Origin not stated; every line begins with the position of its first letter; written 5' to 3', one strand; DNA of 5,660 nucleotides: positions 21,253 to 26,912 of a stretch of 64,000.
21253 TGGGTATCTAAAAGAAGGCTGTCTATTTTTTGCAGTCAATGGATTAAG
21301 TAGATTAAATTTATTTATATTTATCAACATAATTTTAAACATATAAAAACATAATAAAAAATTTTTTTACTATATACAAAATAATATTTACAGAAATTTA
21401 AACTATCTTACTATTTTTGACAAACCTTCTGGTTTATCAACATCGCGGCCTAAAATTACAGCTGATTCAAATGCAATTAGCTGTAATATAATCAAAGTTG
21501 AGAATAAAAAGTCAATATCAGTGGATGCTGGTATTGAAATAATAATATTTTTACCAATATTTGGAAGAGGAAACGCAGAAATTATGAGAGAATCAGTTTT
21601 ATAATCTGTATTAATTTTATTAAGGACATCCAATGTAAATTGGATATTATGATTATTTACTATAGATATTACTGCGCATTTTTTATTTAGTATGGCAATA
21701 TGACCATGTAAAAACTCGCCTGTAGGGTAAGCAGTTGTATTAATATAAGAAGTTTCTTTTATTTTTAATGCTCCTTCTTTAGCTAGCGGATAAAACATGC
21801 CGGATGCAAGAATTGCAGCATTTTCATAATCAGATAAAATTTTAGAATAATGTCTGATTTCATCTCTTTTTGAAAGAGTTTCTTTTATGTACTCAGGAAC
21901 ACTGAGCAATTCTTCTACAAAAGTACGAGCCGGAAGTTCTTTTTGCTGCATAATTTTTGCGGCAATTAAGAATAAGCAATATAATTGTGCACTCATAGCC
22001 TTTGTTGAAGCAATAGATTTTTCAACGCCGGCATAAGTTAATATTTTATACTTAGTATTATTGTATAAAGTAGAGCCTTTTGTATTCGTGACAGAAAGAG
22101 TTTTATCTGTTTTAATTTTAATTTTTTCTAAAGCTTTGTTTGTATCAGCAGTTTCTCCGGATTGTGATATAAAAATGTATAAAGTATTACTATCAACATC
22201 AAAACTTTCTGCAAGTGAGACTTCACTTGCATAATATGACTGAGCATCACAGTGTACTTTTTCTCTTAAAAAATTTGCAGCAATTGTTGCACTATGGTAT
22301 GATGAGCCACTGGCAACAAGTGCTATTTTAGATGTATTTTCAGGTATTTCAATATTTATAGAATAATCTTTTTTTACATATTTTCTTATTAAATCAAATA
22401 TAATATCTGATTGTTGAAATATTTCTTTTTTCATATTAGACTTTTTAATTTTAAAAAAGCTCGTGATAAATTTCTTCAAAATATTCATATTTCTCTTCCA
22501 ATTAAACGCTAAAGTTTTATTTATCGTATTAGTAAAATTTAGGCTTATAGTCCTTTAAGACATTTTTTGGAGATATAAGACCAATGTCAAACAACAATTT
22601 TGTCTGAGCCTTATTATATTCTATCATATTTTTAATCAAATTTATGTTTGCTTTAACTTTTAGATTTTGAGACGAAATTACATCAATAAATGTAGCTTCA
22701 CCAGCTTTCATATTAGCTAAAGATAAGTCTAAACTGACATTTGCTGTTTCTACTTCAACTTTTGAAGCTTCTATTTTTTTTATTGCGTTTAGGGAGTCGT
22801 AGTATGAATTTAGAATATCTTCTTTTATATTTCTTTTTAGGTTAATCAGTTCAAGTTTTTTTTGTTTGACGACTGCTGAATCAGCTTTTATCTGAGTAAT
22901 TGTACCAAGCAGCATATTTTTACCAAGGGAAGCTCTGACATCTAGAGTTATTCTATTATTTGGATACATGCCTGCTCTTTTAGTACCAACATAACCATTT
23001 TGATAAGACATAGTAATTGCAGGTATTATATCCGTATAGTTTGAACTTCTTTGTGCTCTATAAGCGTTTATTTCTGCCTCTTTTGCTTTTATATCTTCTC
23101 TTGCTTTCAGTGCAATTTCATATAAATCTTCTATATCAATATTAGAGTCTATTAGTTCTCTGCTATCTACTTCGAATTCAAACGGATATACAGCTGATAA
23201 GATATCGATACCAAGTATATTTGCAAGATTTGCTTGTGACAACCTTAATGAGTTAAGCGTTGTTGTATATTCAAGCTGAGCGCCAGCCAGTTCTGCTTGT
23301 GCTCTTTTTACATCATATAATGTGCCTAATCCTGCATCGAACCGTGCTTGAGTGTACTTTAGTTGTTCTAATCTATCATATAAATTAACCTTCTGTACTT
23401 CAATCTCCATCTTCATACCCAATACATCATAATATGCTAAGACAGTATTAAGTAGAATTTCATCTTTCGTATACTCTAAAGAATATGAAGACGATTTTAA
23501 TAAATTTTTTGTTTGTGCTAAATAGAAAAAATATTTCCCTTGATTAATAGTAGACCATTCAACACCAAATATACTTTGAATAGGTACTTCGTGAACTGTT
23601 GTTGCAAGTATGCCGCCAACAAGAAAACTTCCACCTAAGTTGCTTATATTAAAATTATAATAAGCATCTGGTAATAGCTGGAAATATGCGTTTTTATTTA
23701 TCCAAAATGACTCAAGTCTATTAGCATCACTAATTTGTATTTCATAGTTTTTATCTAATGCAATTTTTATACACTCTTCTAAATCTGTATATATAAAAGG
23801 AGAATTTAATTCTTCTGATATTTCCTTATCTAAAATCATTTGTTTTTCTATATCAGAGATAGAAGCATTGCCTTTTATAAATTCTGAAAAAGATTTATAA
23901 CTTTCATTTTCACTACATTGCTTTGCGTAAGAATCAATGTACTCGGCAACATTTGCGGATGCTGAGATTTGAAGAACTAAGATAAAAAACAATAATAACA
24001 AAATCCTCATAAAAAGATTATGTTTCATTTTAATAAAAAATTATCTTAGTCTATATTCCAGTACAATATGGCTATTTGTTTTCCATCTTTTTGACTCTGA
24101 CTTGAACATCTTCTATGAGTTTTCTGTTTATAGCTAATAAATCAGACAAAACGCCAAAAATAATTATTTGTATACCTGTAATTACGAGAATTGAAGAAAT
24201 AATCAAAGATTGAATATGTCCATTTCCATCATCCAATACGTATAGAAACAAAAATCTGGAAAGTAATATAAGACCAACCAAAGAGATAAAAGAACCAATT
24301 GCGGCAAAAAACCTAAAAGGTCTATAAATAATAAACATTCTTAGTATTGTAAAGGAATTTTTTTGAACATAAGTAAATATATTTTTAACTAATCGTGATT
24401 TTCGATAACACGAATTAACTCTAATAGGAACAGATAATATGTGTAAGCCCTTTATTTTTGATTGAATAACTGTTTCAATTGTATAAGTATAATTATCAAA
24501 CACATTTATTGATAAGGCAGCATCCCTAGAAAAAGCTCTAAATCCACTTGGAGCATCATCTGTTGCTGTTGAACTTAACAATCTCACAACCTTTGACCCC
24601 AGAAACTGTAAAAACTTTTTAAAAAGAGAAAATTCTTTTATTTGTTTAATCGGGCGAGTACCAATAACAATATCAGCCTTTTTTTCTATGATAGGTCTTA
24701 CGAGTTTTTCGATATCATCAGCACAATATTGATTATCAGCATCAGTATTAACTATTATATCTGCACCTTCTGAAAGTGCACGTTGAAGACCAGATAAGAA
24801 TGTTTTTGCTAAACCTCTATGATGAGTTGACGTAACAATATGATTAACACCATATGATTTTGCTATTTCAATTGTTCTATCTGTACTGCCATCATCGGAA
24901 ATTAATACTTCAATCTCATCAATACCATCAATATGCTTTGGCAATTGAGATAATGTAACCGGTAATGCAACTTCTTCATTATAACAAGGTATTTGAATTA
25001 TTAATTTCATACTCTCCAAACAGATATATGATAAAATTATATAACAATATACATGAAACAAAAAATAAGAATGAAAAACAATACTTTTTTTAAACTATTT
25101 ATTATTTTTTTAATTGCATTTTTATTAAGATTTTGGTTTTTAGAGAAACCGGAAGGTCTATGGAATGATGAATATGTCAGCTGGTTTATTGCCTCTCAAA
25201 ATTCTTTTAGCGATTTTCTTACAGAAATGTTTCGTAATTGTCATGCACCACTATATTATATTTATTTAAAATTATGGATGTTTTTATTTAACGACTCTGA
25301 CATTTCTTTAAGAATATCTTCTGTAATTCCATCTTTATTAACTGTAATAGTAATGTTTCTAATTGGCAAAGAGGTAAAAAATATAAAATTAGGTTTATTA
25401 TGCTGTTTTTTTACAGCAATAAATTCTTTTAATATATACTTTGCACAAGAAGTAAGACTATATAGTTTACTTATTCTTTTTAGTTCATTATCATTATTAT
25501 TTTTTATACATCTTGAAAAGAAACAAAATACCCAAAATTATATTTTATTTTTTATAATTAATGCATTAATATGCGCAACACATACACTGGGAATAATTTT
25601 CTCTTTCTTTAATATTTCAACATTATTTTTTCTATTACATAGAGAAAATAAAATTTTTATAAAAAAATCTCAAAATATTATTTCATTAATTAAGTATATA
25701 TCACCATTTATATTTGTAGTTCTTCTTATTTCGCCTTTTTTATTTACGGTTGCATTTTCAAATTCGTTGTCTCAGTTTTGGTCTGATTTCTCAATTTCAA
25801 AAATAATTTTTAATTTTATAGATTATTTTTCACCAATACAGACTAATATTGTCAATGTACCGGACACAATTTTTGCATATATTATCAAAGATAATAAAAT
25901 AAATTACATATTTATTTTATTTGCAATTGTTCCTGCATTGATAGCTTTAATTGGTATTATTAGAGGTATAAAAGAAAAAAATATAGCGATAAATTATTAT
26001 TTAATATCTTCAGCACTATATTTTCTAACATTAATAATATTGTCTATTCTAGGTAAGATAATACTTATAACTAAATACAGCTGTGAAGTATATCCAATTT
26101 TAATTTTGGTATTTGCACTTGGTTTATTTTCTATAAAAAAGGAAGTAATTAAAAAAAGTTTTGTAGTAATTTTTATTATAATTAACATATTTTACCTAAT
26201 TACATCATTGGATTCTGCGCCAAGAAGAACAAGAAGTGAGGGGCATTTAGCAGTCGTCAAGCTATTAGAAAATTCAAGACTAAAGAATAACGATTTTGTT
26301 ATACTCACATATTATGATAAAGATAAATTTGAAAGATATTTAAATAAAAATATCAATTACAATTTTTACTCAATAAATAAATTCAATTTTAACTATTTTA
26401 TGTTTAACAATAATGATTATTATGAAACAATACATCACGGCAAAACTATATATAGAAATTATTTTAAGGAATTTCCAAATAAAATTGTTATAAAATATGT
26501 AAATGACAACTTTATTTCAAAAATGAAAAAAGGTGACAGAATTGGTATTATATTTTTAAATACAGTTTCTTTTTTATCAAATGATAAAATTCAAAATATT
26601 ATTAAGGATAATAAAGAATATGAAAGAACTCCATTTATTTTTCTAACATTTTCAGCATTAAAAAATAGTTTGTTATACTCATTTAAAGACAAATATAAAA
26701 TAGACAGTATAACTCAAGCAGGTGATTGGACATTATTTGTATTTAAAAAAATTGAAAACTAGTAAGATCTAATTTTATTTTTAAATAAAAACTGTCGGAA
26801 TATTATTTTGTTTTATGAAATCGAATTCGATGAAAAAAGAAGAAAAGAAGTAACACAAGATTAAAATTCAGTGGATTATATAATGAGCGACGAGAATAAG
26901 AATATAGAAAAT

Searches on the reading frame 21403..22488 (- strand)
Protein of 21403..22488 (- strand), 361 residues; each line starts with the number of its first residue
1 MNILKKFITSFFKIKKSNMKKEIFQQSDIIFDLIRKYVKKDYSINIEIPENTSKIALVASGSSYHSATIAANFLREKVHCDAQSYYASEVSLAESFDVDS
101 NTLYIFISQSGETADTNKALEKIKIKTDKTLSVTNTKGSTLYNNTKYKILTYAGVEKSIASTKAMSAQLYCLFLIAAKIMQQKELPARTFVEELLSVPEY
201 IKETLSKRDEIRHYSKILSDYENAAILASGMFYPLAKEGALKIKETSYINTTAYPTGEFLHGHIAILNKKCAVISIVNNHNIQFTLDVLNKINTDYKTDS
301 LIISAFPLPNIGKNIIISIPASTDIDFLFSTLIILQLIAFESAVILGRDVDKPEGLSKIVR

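Call 38: search_protein_families(library=pfam, proteins=[window:21403-22488:-], max_evalue=0.0001)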
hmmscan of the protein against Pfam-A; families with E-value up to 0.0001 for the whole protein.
window:21403-22488:- (361 aa): 1 family
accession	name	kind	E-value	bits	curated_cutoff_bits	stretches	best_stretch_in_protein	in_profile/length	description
PF01380.27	SIS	-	1.7e-24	86.5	25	2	53-172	6-125/131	SIS domain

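Call 77: search_protein_families(library=ncbifam, proteins=[window:21403-22488:-], max_evalue=0.00001)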
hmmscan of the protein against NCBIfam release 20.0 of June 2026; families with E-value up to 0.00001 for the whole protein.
window:21403-22488:- (361 aa): 7 families
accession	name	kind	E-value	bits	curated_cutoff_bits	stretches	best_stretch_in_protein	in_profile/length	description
NF001484.0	PRK00331.1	subfamily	4.1e-72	243.4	381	1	18-360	253-598/601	isomerizing glutamine--fructose-6-phosphate transaminase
TIGR01135.1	glmS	equivalog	8.2e-68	229.3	418.05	1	18-360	252-604/607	glutamine--fructose-6-phosphate transaminase (isomerizing)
NF046059.1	NagB_SO3506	equivalog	2.3e-26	92.9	430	1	19-360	4-327/330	glucosamine-6-phosphate deaminase NagB-II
NF041128.1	glucosaP_deam_GlmD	equivalog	1.7e-24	86.6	580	1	53-361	32-322/323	glucosamine-6-phosphate deaminase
TIGR02815.1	agaS_fam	subfamily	5.1e-17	61.9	529.2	1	50-354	40-355/372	putative sugar isomerase, AgaS family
NF008481.0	PRK11382.1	equivalog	3.1e-07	29.9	430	1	49-303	41-290/340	fructoselysine 6-phosphate deglycase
NF040776.2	AlsR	equivalog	2.6e-06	26.6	400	1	59-175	137-249/279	transcriptional repressor AlsR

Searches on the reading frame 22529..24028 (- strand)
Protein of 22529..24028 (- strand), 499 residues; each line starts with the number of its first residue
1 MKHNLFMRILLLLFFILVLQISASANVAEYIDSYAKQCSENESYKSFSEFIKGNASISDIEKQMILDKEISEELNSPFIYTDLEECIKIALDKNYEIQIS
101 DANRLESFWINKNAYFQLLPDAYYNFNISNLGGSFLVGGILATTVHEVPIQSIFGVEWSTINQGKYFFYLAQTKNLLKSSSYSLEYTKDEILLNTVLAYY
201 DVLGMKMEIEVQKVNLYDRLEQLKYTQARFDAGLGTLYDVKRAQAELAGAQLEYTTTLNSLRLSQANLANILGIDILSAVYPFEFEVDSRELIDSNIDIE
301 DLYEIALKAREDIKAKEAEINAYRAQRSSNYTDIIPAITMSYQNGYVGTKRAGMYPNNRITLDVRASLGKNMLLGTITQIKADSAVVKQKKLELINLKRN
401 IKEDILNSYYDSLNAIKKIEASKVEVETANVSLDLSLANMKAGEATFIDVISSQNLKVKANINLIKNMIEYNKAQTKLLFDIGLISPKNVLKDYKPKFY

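Call 38: search_protein_families(library=pfam, proteins=[window:22529-24028:-], max_evalue=0.0001)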
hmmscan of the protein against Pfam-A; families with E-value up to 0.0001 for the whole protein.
window:22529-24028:- (499 aa): 1 family
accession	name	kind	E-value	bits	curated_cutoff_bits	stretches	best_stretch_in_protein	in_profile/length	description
PF02321.23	OEP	-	7e-37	127.5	22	2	300-481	2-185/187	Outer membrane efflux protein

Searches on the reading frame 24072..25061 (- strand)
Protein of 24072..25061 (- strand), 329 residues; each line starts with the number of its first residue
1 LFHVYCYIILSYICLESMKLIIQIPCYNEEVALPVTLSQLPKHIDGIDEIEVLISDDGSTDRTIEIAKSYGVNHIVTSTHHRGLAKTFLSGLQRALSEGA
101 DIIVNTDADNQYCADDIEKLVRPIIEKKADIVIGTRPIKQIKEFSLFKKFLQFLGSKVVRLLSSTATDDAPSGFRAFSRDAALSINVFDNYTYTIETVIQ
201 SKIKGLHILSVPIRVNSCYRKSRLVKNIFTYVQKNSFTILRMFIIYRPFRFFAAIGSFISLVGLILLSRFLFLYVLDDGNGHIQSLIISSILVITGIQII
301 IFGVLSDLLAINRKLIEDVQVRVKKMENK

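Call 39: search_protein_families(library=pfam, proteins=[window:24072-25061:-], max_evalue=0.0001)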
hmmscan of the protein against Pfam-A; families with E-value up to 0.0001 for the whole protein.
window:24072-25061:- (329 aa): 1 family
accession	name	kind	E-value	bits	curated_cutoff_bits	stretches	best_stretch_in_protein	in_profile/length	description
PF00535.33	Glycos_transf_2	-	1.7e-24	87.1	23.3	1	24-182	4-164/168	Glycosyl transferase family 2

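Call 77: search_protein_families(library=ncbifam, proteins=[window:24072-25061:-], max_evalue=0.00001)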
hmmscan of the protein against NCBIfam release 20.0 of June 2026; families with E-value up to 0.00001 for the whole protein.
window:24072-25061:- (329 aa): 9 families
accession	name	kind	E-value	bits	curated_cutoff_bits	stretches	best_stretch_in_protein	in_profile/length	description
TIGR04182.1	glyco_TIGR04182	equivalog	1.7e-30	106.4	325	1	21-312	3-286/293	S-layer glycoprotein N-glycosyltransferase AglJ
NF041391.1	DPhHxTase_Halo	equivalog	5.3e-15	55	375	1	26-216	3-184/213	dolichyl-phosphate hexose transferase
NF058614.1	PPMAGASynPpgS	equivalog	9.3e-14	51.4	370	1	22-188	4-168/226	polyprenyl-phospho-N-acetylgalactosaminyl synthase PpgS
NF047588.1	GlcsyltransPgfSStrep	equivalog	8.7e-13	48.2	500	1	18-308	1-286/308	glycosyltransferase PgfS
NF007986.1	PRK10714.1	equivalog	7.8e-12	44.8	529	1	19-322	7-303/316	undecaprenyl-phosphate 4-deoxy-4-formamido-L-arabinose transferase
TIGR04283.1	glyco_like_mftF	equivalog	5.8e-08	32.6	182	1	22-83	3-61/221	TIGR04283 family arsenosugar biosynthesis glycosyltransferase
NF041875.1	EPS_EpsD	equivalog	9.1e-07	28.6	370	1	22-167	3-148/325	exopolysaccharide biosynthesis glycosyltransferase EpsD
NF007482.0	PRK10073.1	equivalog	3.5e-06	26.2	423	1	17-120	5-106/334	glycosyltransferase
TIGR03937.1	PgaC_IcaA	equivalog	4.4e-06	25.9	422.3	1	20-125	47-151/407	poly-beta-1,6-N-acetyl-D-glucosamine synthase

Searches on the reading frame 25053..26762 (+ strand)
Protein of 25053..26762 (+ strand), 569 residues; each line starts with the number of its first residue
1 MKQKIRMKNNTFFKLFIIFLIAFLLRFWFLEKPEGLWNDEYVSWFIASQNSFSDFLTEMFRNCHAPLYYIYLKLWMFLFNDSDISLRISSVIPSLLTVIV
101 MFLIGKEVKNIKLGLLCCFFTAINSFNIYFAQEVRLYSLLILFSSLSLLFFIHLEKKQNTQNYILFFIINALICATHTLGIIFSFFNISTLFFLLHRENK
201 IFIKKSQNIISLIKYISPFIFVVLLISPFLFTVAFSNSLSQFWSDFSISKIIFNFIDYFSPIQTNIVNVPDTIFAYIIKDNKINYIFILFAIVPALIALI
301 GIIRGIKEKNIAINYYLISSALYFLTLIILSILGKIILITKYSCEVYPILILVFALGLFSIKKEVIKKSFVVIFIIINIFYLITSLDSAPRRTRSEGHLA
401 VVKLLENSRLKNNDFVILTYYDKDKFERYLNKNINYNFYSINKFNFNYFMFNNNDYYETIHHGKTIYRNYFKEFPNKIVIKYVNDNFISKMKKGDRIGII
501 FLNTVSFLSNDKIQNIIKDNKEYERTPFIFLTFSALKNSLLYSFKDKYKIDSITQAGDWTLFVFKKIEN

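Call 39: search_protein_families(library=pfam, proteins=[window:25053-26762:+], max_evalue=0.0001)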
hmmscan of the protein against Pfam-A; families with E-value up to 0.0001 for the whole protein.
window:25053-26762:+ (569 aa): 1 family
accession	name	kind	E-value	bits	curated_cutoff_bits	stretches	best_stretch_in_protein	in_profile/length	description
PF13231.12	PMT_2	-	1.1e-07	32.6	26.1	1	64-208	2-141/160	Dolichyl-phosphate-mannose-protein mannosyltransferase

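Call 77: search_protein_families(library=ncbifam, proteins=[window:25053-26762:+], max_evalue=0.00001)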
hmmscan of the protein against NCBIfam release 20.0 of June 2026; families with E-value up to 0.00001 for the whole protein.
window:25053-26762:+ (569 aa): 0 families
